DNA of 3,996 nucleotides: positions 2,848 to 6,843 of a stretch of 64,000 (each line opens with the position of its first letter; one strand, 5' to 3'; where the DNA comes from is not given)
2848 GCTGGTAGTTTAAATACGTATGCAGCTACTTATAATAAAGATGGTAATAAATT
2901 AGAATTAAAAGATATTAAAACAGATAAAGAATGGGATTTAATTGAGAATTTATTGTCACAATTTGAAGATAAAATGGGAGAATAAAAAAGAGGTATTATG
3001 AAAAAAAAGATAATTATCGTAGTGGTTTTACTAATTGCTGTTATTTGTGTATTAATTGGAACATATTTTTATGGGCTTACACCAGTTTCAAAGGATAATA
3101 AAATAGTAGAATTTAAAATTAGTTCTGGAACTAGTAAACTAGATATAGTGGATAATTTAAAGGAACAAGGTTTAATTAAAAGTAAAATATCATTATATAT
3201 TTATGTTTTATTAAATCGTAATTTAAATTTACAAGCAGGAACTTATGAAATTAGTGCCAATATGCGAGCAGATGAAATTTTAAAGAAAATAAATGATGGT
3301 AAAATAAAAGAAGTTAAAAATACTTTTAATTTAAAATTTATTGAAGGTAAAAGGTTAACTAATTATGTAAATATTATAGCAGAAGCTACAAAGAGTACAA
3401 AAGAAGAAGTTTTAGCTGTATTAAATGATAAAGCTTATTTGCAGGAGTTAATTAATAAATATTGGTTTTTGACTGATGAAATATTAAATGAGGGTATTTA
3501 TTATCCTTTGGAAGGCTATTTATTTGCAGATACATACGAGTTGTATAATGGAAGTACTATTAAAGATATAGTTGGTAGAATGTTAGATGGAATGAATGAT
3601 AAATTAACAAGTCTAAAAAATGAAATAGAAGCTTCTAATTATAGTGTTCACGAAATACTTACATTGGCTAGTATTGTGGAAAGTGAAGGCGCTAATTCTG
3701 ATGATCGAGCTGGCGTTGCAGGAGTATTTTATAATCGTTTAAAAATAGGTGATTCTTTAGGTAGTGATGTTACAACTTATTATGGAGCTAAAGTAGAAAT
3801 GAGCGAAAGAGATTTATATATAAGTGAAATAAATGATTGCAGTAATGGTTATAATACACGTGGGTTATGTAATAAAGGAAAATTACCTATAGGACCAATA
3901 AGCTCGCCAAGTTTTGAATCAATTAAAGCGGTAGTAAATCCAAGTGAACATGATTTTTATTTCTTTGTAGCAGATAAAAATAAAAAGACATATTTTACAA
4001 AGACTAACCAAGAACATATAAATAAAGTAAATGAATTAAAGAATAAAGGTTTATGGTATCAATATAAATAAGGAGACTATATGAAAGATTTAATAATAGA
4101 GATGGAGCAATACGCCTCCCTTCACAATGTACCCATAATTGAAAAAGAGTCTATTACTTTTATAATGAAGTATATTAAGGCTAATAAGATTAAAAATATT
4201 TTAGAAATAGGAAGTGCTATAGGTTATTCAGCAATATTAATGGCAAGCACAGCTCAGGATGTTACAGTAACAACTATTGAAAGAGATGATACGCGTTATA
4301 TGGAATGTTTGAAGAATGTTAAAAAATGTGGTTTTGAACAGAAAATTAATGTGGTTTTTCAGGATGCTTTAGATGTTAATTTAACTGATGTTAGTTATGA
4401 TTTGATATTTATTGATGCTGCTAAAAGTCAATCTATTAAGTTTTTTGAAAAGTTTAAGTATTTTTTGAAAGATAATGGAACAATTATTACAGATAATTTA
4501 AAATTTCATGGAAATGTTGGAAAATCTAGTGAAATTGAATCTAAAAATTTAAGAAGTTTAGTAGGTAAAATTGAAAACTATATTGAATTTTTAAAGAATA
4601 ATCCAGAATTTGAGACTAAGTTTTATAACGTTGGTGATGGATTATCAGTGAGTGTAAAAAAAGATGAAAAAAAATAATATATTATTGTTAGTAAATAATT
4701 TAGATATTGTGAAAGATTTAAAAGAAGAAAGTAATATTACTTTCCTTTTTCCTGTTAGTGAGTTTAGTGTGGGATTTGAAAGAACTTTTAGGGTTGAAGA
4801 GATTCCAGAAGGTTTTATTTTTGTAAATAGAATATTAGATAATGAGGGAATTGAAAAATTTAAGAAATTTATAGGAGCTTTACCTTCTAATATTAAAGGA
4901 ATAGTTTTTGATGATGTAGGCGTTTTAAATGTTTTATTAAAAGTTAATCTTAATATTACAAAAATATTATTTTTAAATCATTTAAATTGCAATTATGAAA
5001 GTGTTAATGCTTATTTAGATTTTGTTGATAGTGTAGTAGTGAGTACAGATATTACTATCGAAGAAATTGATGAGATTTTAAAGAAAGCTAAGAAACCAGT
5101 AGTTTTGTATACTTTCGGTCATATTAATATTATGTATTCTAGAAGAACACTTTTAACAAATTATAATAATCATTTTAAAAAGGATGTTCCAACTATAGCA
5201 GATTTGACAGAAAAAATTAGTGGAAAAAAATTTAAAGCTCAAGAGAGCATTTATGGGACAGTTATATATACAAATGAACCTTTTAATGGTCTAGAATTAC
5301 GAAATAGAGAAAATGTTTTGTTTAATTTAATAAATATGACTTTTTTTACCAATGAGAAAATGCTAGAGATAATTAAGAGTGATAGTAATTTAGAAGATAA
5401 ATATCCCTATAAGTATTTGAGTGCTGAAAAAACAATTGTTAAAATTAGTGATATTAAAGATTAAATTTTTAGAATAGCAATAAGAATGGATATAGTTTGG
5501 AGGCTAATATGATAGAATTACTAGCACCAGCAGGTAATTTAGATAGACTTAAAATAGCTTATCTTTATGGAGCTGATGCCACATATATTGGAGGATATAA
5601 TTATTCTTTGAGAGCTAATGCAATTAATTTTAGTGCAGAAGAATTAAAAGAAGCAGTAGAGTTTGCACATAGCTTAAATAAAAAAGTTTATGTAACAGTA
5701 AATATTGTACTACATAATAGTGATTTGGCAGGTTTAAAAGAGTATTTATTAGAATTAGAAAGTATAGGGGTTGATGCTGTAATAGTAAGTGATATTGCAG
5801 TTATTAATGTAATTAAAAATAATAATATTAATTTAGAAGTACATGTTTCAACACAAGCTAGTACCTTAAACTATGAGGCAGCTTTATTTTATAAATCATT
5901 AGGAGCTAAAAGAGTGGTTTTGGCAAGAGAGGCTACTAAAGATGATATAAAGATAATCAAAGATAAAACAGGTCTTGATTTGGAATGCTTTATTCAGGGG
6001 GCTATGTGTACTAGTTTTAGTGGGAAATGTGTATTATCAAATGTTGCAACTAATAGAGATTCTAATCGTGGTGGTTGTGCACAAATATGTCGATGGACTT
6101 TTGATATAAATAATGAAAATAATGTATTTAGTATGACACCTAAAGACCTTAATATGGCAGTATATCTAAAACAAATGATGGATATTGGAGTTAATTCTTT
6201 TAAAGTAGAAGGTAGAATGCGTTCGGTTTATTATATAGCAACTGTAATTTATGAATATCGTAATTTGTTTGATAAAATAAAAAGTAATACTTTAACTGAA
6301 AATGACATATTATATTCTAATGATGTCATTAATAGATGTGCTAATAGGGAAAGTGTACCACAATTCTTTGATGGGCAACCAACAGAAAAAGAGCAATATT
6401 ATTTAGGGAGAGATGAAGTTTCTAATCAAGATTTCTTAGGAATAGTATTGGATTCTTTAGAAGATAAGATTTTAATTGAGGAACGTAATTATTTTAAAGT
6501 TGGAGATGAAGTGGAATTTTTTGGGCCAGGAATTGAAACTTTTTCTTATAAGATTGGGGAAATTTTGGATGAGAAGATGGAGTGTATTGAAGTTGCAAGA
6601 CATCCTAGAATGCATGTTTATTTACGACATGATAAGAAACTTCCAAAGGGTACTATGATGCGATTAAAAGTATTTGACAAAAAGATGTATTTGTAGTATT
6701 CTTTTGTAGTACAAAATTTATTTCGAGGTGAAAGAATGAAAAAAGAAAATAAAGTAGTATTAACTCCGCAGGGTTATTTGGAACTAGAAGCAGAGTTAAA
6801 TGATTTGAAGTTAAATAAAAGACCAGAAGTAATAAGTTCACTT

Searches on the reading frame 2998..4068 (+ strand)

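Call 68: search_protein_families(library=pfam, proteins=[window:2998-4068:+], max_evalue=0.00001)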
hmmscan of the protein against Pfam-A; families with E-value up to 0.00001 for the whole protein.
window:2998-4068:+ (357 aa): 1 family
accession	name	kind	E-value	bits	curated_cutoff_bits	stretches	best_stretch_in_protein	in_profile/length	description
PF02618.21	YceG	-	1.4e-67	228.5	32.4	1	39-345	1-274/275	YceG-like family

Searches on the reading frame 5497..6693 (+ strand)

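Call 68: search_protein_families(library=pfam, proteins=[window:5497-6693:+], max_evalue=0.00001)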
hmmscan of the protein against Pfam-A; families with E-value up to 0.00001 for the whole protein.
window:5497-6693:+ (399 aa): 2 families
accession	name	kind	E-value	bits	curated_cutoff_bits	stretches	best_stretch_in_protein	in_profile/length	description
PF01136.24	Peptidase_U32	-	9.3e-70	235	22.4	1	79-295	3-231/233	Peptidase family U32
PF16325.11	Peptidase_U32_C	-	5e-23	81.5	28.2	1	310-389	2-83/83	Peptidase family U32 C-terminal domain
